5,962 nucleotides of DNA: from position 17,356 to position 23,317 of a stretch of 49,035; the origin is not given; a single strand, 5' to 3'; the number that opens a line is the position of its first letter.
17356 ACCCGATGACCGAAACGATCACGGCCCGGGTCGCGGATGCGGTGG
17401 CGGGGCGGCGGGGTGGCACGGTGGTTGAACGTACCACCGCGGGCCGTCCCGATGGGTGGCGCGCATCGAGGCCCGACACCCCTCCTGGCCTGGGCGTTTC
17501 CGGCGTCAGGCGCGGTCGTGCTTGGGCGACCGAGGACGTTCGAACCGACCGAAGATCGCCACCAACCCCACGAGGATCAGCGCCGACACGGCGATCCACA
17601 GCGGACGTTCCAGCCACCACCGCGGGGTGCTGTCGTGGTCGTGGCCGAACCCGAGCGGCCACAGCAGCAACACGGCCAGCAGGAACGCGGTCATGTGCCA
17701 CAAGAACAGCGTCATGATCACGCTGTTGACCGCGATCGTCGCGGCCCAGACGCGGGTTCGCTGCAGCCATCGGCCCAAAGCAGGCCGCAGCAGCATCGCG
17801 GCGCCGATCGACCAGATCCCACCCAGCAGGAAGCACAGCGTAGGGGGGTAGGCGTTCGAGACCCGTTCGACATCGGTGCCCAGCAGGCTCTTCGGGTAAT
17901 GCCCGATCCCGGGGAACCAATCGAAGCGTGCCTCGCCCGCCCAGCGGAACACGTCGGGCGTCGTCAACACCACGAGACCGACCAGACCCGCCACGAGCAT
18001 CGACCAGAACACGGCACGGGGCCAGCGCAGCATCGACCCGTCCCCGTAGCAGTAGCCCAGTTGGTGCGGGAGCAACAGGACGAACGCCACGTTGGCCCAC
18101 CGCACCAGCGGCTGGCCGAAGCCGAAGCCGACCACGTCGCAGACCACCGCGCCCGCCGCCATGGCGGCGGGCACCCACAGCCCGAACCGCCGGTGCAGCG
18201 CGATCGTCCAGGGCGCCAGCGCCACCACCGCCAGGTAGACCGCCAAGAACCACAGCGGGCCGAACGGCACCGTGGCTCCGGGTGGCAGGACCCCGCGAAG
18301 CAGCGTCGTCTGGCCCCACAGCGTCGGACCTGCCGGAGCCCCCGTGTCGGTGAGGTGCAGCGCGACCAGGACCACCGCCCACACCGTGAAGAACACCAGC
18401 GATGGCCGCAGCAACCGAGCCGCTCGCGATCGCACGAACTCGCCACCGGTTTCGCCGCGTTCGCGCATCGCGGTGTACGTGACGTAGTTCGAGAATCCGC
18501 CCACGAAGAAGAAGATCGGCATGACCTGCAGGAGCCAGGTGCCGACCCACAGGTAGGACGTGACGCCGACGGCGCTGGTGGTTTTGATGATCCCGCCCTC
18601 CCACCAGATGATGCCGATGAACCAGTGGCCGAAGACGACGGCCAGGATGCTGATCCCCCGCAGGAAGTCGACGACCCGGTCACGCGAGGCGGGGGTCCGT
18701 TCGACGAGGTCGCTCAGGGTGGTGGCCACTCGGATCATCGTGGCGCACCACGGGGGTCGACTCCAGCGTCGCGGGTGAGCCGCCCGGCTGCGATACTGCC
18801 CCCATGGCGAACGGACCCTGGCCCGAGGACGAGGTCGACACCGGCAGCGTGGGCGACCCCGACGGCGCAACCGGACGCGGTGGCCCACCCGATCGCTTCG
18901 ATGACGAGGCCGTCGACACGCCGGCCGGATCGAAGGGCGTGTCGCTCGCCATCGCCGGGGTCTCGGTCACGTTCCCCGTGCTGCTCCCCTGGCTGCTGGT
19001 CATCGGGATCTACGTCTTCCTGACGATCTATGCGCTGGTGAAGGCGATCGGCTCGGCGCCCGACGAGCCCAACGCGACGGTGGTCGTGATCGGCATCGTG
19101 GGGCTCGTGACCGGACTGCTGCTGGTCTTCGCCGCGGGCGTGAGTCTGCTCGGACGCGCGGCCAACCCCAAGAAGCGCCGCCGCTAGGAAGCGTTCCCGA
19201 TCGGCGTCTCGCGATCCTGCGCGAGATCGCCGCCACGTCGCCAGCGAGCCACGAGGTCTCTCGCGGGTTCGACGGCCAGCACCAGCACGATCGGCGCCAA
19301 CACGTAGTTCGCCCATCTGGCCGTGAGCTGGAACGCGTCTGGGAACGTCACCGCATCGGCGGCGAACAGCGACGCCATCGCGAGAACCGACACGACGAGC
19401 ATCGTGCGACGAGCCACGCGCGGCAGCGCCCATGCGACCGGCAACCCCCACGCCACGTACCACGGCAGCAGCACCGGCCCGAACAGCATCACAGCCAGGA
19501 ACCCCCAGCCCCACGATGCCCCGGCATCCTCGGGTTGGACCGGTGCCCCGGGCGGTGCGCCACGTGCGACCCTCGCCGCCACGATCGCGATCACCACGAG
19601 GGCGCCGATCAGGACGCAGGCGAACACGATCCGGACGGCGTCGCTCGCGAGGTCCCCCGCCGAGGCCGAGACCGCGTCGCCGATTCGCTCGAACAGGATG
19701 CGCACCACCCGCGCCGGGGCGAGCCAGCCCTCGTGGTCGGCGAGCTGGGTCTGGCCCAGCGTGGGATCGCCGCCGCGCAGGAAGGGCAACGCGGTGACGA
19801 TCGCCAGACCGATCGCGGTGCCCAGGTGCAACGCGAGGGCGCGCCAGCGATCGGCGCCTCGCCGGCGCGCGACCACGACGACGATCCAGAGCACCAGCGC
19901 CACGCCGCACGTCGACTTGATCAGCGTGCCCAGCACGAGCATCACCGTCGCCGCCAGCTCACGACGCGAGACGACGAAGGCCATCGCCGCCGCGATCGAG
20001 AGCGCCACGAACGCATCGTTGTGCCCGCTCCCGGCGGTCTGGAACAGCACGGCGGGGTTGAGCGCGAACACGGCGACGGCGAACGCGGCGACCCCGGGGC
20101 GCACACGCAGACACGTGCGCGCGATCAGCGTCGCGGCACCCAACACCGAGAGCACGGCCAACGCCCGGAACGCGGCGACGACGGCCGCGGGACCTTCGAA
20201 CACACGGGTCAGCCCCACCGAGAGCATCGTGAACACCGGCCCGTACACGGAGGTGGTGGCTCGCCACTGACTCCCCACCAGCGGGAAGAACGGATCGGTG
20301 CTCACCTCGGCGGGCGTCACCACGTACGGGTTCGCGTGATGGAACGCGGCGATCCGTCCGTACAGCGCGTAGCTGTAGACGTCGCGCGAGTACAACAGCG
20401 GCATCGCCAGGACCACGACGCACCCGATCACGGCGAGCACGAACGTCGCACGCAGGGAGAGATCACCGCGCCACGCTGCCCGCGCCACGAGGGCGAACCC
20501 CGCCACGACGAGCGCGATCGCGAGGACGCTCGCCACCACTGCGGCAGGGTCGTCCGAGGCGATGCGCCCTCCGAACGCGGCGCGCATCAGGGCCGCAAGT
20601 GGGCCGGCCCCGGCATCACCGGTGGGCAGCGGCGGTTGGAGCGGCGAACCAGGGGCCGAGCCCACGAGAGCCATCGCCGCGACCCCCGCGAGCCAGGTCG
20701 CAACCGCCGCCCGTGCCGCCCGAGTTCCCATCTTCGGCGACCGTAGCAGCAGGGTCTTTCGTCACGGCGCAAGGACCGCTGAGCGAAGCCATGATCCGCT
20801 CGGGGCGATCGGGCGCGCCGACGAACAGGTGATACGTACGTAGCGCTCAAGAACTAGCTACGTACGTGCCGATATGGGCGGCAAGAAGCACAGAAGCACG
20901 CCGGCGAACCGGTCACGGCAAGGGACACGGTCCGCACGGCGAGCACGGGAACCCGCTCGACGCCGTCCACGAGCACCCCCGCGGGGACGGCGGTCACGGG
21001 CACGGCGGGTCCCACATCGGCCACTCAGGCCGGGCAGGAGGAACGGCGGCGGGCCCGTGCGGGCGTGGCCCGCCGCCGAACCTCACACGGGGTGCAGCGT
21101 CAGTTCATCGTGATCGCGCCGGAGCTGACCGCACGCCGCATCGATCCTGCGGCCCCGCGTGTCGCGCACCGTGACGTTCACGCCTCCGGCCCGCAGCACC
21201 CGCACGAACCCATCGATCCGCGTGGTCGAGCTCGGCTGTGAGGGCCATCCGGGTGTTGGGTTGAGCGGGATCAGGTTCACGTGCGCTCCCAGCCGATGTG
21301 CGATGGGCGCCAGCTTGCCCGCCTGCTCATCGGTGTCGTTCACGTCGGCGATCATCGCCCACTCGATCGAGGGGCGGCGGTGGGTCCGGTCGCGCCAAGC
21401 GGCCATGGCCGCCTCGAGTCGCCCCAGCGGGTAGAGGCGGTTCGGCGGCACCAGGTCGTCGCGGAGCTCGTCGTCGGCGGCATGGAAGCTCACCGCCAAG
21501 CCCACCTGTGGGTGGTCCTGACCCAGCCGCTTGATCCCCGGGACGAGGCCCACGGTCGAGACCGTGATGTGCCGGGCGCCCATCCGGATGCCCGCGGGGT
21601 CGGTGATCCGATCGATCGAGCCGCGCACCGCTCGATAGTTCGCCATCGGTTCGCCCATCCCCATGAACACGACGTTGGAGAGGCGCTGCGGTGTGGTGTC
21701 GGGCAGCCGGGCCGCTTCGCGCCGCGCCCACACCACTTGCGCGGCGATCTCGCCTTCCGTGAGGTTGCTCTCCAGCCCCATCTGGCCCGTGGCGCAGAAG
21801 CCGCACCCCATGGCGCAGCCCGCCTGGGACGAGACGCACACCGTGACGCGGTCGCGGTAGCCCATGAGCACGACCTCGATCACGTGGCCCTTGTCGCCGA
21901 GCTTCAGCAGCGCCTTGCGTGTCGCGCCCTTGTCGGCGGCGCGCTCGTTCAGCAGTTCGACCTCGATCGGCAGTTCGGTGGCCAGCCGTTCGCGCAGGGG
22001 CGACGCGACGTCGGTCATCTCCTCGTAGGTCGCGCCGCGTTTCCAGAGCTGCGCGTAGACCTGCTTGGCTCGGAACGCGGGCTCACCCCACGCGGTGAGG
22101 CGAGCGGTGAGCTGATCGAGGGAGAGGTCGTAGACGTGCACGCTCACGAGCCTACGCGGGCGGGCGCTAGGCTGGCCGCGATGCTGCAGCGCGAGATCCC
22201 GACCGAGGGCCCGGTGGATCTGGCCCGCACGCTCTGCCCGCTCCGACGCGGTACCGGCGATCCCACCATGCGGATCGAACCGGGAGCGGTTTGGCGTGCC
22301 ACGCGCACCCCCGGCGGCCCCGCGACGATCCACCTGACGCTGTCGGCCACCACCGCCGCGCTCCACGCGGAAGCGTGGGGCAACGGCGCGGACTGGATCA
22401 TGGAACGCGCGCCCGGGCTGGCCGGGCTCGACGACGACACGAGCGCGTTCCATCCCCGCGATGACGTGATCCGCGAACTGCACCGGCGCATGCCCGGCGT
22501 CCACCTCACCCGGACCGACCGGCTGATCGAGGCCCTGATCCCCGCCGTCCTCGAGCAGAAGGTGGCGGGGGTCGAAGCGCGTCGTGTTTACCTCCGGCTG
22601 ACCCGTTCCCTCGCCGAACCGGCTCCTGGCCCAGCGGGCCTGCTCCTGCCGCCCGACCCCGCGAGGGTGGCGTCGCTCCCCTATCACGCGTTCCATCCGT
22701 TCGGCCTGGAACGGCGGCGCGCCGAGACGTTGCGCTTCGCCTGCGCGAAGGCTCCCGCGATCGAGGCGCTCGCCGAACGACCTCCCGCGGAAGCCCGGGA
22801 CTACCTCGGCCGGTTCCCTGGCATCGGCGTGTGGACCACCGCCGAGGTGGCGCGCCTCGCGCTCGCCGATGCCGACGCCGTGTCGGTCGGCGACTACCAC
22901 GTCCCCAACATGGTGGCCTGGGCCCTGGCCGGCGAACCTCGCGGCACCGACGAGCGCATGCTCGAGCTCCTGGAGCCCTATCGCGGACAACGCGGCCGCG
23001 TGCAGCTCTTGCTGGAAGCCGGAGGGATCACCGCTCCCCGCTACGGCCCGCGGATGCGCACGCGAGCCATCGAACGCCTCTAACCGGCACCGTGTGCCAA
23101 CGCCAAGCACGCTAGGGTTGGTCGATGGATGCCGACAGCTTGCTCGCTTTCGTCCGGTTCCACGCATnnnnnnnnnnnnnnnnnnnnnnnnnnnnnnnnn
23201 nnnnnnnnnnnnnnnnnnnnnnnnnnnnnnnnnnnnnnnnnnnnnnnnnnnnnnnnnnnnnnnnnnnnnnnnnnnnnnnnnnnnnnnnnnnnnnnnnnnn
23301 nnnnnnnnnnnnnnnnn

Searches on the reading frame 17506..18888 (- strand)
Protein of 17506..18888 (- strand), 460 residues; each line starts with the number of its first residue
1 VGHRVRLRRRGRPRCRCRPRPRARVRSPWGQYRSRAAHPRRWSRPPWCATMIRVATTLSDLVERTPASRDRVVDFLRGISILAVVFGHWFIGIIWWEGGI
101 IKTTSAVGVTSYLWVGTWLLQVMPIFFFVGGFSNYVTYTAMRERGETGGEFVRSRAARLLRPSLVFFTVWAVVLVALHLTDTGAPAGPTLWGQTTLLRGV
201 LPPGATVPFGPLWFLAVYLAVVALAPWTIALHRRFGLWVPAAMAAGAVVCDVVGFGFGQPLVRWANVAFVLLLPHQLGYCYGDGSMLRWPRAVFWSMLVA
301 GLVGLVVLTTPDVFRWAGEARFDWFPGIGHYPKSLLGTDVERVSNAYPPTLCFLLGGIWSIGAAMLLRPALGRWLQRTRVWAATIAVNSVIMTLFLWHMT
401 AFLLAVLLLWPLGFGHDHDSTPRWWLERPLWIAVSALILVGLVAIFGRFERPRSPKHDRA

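Call 73: search_protein_families(library=pfam, proteins=[window:17506-18888:-], max_evalue=0.00001)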
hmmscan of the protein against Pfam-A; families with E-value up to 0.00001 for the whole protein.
window:17506-18888:- (460 aa): 1 family
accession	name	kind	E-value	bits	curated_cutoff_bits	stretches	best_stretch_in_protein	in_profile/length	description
PF01757.29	Acyl_transf_3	-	4.5e-24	85.5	31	1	73-445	4-324/326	Acyltransferase domain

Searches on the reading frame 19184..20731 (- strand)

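Call 9: search_protein_families(library=pfam, proteins=[window:19184-20731:-], max_evalue=0.001)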
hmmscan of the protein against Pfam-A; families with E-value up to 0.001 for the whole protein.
window:19184-20731:- (515 aa): 1 family
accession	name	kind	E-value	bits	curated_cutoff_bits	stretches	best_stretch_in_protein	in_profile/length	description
PF09594.16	GT87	-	5.8e-08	33.2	25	1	162-396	2-221/237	Glycosyltransferase family 87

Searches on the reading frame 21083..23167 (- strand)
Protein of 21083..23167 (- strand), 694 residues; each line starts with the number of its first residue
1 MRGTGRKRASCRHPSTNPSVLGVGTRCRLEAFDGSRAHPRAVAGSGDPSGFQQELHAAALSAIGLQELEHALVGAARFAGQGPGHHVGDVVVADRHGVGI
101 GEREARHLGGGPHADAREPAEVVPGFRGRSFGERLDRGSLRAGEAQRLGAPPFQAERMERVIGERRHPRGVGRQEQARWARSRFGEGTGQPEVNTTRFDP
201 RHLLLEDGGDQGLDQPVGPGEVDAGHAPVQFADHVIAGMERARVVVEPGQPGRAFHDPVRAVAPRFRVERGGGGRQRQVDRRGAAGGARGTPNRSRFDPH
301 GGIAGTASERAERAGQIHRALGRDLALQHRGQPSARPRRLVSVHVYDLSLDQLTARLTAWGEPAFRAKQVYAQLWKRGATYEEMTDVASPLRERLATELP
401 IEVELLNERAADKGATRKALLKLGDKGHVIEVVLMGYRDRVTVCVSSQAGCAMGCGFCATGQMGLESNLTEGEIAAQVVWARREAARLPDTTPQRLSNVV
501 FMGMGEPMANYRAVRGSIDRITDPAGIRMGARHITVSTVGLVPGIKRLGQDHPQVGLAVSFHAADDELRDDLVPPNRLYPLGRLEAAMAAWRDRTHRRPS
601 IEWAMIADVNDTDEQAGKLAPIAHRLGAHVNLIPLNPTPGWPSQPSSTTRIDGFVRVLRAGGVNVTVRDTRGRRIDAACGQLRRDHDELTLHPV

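Call 9: search_protein_families(library=pfam, proteins=[window:21083-23167:-], max_evalue=0.001)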
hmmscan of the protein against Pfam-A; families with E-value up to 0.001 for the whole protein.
window:21083-23167:- (694 aa): 2 families
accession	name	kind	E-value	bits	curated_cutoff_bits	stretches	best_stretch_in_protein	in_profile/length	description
PF21016.3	RlmN_N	-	1.8e-08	34.5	24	1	345-398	3-57/60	Ribosomal RNA large subunit methyltransferase N-terminal domain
PF04055.27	Radical_SAM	-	5.1e-06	27.2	29.5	1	446-572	2-120/166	Radical SAM superfamily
